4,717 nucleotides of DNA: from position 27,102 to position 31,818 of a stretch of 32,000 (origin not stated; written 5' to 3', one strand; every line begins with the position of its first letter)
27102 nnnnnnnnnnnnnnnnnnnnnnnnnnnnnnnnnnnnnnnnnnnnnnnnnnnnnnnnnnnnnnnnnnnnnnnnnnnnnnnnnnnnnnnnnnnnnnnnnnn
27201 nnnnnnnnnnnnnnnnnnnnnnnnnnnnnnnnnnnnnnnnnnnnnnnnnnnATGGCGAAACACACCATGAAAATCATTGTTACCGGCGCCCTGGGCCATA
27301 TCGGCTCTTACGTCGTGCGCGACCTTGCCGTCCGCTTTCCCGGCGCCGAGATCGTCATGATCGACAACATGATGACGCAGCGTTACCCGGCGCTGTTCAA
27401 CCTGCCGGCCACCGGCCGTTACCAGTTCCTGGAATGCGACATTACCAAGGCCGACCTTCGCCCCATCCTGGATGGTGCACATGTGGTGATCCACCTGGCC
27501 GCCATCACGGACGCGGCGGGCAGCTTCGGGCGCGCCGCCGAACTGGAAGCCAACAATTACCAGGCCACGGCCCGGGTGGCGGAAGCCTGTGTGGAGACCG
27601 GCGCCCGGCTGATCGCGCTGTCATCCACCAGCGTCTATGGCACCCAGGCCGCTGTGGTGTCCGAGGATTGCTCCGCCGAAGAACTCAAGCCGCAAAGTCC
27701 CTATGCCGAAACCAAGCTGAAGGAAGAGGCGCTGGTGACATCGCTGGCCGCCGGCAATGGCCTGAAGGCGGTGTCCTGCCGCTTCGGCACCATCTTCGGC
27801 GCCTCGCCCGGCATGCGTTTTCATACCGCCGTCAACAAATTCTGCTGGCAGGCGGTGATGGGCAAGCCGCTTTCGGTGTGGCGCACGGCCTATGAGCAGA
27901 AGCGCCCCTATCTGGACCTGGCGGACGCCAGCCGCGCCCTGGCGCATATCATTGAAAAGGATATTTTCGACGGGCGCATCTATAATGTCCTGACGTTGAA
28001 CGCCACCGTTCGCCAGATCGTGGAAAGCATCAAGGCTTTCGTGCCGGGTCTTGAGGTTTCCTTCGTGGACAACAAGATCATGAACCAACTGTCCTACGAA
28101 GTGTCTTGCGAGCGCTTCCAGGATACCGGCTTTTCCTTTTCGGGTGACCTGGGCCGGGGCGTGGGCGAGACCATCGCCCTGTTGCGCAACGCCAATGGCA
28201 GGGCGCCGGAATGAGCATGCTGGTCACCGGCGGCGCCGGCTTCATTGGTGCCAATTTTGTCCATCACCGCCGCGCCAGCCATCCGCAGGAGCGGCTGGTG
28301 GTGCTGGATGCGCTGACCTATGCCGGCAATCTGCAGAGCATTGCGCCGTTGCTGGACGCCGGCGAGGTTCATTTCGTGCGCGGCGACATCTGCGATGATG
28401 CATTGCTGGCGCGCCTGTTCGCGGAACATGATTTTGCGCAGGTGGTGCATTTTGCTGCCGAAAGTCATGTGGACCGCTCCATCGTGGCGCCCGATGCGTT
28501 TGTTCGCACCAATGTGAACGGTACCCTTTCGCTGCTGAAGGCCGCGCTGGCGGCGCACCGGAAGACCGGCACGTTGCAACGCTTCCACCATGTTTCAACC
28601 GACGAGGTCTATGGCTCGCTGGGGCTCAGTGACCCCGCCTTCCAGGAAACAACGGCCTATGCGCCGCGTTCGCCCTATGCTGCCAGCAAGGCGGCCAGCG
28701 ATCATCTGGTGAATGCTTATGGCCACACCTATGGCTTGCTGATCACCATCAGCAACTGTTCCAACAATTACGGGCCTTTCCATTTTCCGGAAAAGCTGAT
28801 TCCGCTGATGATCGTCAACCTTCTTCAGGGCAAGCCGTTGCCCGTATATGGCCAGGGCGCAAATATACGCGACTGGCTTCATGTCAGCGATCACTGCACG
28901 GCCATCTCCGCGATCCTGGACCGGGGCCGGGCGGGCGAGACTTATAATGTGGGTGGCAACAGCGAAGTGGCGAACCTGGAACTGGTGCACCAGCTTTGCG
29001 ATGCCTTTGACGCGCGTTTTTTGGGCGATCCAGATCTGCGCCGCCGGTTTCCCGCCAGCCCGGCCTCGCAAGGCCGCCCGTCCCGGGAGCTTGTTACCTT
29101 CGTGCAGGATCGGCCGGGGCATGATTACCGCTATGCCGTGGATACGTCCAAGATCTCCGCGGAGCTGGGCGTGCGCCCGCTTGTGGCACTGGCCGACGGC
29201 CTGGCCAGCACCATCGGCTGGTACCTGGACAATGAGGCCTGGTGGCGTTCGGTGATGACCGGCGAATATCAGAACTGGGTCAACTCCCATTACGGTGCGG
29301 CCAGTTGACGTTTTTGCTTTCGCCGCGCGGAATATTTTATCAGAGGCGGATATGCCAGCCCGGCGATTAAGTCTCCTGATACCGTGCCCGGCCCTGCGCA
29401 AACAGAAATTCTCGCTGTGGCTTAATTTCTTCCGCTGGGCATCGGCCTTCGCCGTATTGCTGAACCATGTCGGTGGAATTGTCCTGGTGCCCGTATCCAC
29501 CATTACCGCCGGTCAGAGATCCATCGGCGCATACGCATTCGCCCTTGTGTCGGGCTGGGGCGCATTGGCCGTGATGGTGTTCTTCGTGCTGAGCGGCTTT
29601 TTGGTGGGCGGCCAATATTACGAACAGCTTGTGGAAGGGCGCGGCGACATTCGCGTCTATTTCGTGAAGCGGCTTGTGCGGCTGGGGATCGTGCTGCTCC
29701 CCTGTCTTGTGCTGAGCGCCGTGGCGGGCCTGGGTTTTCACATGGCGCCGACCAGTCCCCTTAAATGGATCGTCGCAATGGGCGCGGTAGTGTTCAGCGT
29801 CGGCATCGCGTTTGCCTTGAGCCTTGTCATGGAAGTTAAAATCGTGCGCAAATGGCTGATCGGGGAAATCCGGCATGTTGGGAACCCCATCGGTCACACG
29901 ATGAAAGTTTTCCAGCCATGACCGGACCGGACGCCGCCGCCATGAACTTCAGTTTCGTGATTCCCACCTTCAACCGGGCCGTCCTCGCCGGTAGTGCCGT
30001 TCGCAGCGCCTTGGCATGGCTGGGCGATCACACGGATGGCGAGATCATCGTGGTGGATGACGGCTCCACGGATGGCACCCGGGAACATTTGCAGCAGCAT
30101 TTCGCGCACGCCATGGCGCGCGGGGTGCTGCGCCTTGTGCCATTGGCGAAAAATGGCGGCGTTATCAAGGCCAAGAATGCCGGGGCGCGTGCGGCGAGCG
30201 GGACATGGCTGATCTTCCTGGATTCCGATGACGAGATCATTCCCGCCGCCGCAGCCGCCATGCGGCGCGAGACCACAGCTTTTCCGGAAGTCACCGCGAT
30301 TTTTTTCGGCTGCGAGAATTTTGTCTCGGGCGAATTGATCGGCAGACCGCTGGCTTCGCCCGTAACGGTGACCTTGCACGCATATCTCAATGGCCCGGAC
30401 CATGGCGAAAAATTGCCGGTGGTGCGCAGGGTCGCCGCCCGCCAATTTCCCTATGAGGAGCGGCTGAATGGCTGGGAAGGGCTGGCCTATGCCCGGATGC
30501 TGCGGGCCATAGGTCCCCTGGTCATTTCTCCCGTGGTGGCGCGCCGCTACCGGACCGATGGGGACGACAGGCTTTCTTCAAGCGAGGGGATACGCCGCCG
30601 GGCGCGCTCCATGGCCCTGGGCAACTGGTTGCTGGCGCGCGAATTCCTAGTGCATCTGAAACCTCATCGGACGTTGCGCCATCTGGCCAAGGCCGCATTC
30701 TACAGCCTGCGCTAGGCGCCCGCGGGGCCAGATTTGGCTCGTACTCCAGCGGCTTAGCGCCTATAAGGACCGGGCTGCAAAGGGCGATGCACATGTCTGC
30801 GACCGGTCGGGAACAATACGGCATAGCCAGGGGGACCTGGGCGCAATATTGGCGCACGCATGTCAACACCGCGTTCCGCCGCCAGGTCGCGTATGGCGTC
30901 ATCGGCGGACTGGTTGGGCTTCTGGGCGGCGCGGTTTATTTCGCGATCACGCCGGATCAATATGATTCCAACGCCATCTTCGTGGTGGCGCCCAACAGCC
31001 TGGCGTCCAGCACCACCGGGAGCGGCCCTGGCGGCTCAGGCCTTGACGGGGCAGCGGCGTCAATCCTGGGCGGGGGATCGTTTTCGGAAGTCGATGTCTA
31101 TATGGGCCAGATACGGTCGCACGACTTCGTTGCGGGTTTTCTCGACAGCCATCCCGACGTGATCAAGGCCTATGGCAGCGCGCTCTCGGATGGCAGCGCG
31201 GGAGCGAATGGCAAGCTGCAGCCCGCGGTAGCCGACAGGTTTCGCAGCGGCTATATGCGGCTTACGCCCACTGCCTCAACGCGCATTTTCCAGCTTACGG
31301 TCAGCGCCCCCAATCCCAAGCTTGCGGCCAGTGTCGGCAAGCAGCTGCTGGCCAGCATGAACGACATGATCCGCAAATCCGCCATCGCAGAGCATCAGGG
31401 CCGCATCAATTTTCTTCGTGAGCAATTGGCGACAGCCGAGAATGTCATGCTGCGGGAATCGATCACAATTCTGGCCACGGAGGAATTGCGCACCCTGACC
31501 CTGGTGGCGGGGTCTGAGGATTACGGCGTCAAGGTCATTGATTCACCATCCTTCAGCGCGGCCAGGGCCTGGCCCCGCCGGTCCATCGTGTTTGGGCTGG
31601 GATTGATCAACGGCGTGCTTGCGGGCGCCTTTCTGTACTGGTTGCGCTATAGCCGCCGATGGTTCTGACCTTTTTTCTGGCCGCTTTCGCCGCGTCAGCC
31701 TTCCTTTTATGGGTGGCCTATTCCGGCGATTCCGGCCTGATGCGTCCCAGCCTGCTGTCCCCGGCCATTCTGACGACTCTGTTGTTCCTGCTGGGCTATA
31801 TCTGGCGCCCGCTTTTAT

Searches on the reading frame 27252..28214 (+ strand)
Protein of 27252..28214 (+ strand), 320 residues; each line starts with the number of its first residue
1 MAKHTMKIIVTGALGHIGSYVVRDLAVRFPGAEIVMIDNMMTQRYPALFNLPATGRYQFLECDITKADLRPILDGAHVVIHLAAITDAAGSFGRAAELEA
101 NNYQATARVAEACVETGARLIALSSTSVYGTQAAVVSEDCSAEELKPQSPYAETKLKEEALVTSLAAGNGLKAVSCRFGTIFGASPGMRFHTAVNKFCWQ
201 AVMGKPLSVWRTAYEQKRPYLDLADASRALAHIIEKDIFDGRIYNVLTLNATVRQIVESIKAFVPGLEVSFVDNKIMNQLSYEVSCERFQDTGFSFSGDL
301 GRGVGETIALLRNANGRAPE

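Call 27: search_protein_families(library=pfam, proteins=[window:27252-28214:+], max_evalue=0.001)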
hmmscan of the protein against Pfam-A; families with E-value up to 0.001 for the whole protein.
window:27252-28214:+ (320 aa): 8 families
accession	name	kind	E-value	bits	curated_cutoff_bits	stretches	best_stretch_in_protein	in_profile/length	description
PF01370.27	Epimerase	-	3.5e-37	128.5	20.9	1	8-246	1-239/240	NAD dependent epimerase/dehydratase family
PF16363.11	GDP_Man_Dehyd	-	1.5e-21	77.7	27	1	9-258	1-268/332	GDP-mannose 4,6 dehydratase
PF01073.25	3Beta_HSD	-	6e-19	68.6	22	1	9-184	1-184/280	3-beta hydroxysteroid dehydrogenase/isomerase family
PF04321.23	RmlD_sub_bind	-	2.3e-14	53.6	27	1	6-211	1-177/287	RmlD substrate binding domain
PF07993.18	NAD_binding_4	-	7.2e-09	35.6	20.1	1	63-185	76-211/258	Male sterility protein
PF03435.24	Sacchrp_dh_NADP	-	5.9e-06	27.1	25.1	0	8-122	1-97/129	Saccharopine dehydrogenase NADP binding domain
PF02719.21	Polysacc_synt_2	-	1.2e-05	25.1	20.2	1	8-227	1-210/293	Polysaccharide biosynthesis protein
PF13460.12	NAD_binding_10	-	0.00019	21.8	27.2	1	12-161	1-130/184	NAD(P)H-binding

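Call 49: search_protein_families(library=ncbifam, proteins=[window:27252-28214:+], max_evalue=1e-10)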
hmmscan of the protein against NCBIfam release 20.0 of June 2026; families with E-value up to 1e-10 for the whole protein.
window:27252-28214:+ (320 aa): 9 families
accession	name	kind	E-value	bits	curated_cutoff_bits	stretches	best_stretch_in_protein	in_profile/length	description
TIGR01181.1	dTDP_gluc_dehyt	equivalog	8e-25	87.6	365.1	1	7-309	1-309/321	dTDP-glucose 4,6-dehydratase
TIGR01179.1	galE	equivalog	5.2e-24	84.7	262.3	1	7-221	1-229/332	UDP-glucose 4-epimerase GalE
TIGR02197.1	heptose_epim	equivalog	4.1e-19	68.9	274.6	1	8-264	1-260/316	ADP-glyceromanno-heptose 6-epimerase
TIGR04180.1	EDH_00030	hypoth_equivalog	5.6e-13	48.6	475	1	8-186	1-180/297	NAD-dependent 4,6-dehydratase LegB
NF007956.0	PRK10675.1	subfamily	7.1e-13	48.4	394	1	6-167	1-165/338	UDP-glucose 4-epimerase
NF043036.1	ErythonDh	equivalog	1.3e-11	44.2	325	1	6-182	1-180/321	D-erythronate dehydrogenase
TIGR01214.1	rmlD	equivalog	1.6e-11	43.8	224.05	1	7-196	1-165/285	dTDP-4-dehydrorhamnose reductase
NF005539.0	PRK07201.1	equivalog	2.2e-11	43.2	549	1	6-164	1-163/657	SDR family oxidoreductase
NF041015.1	UDPsulfquin_syn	equivalog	8e-11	41.5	575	0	190-274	235-324/384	UDP-sulfoquinovose synthase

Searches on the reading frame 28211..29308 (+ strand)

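Call 27: search_protein_families(library=pfam, proteins=[window:28211-29308:+], max_evalue=0.001)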
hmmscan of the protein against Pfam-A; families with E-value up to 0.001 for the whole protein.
window:28211-29308:+ (365 aa): 7 families
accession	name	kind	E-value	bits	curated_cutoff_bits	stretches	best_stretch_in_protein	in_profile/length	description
PF16363.11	GDP_Man_Dehyd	-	2.9e-78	264.1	27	1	4-332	1-330/332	GDP-mannose 4,6 dehydratase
PF01370.27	Epimerase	-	4.8e-65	219.8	20.9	1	3-248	1-240/240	NAD dependent epimerase/dehydratase family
PF02719.21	Polysacc_synt_2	-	6.1e-11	42.5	20.2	1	4-131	2-129/293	Polysaccharide biosynthesis protein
PF04321.23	RmlD_sub_bind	-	1.5e-10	41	27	1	1-174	1-143/287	RmlD substrate binding domain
PF07993.18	NAD_binding_4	-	2.3e-10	40.5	20.1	1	22-184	35-205/258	Male sterility protein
PF01073.25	3Beta_HSD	-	2.3e-10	40.4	22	1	4-225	1-218/280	3-beta hydroxysteroid dehydrogenase/isomerase family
PF17395.7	DUF5403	-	0.00057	20.7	29.2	0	97-144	21-68/97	Family of unknown function (DUF5403)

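Call 49: search_protein_families(library=ncbifam, proteins=[window:28211-29308:+], max_evalue=1e-10)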
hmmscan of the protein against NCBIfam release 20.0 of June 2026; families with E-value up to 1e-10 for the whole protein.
window:28211-29308:+ (365 aa): 13 families
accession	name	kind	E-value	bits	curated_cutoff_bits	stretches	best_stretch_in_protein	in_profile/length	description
TIGR01181.1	dTDP_gluc_dehyt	equivalog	9.5e-137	455.3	365.1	1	3-348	2-321/321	dTDP-glucose 4,6-dehydratase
NF007582.0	PRK10217.1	equivalog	1.1e-121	406.3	698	1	3-354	4-347/355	dTDP-glucose 4,6-dehydratase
NF007490.0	PRK10084.1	subfamily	2.4e-117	392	649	1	1-361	1-357/361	dTDP-glucose 4,6-dehydratase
TIGR04180.1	EDH_00030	hypoth_equivalog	2e-35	122.3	475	1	3-270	1-260/297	NAD-dependent 4,6-dehydratase LegB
TIGR01179.1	galE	equivalog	2e-31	109.1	262.3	1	3-271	2-280/332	UDP-glucose 4-epimerase GalE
NF007956.0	PRK10675.1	subfamily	2.1e-19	69.8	394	1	1-166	1-159/338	UDP-glucose 4-epimerase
TIGR01472.1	gmd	equivalog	1.9e-16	60.2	415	1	56-236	59-239/342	GDP-mannose 4,6-dehydratase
TIGR03466.1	HpnA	hypoth_equivalog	9.6e-15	54.3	367.65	1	2-250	2-231/327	hopanoid-associated sugar epimerase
TIGR02622.1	CDP_4_6_dhtase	equivalog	1e-14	54.5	278.45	1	4-228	8-233/352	CDP-glucose 4,6-dehydratase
TIGR02197.1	heptose_epim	equivalog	4.5e-14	52.3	274.6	1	3-267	1-261/316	ADP-glyceromanno-heptose 6-epimerase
NF043036.1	ErythonDh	equivalog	2.1e-13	50.2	325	1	1-171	1-164/321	D-erythronate dehydrogenase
NF011728.1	PRK15181.1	equivalog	6.2e-12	45.2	760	0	3-231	18-244/348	Vi polysaccharide biosynthesis UDP-N-acetylglucosaminuronic acid C-4 epimerase TviC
NF052578.1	StrlDmthSdmBMthl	equivalog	6.4e-11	42.6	600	0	1-252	1-232/328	sterol demethylase protein SdmB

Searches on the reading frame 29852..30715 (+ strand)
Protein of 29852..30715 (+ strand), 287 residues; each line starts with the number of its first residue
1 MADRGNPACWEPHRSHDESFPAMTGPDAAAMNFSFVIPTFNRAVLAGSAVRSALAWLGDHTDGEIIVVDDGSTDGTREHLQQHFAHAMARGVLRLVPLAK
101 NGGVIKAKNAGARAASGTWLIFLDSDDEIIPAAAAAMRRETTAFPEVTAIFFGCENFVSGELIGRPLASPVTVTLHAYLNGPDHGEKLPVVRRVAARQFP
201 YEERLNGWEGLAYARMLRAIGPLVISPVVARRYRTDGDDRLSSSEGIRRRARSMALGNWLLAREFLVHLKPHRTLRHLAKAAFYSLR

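Call 48: search_protein_families(library=pfam, proteins=[window:29852-30715:+], max_evalue=0.1)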
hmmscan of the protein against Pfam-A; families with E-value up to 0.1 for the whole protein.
window:29852-30715:+ (287 aa): 4 families
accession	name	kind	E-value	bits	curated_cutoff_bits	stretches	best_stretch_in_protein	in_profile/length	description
PF00535.33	Glycos_transf_2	-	1.4e-23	84.1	23.3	1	34-132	1-94/168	Glycosyl transferase family 2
PF13641.12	Glyco_tranf_2_3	-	6.7e-06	26.7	27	1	33-129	3-99/230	Glycosyltransferase like family 2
PF13704.12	Glyco_tranf_2_4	-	0.00029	21.7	27.5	1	63-127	20-82/98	Glycosyl transferase family 2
PF10111.15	Glyco_tranf_2_2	-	0.0012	18.8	27.3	1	63-132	30-97/276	Glycosyltransferase like family 2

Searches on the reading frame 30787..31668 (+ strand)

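Call 48: search_protein_families(library=pfam, proteins=[window:30787-31668:+], max_evalue=0.1)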
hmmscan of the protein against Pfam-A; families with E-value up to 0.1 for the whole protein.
window:30787-31668:+ (293 aa): 1 family
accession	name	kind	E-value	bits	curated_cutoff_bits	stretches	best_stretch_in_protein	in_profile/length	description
PF13807.11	GNVR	-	0.038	14.3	27.7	1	235-287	28-80/82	G-rich domain on putative tyrosine kinase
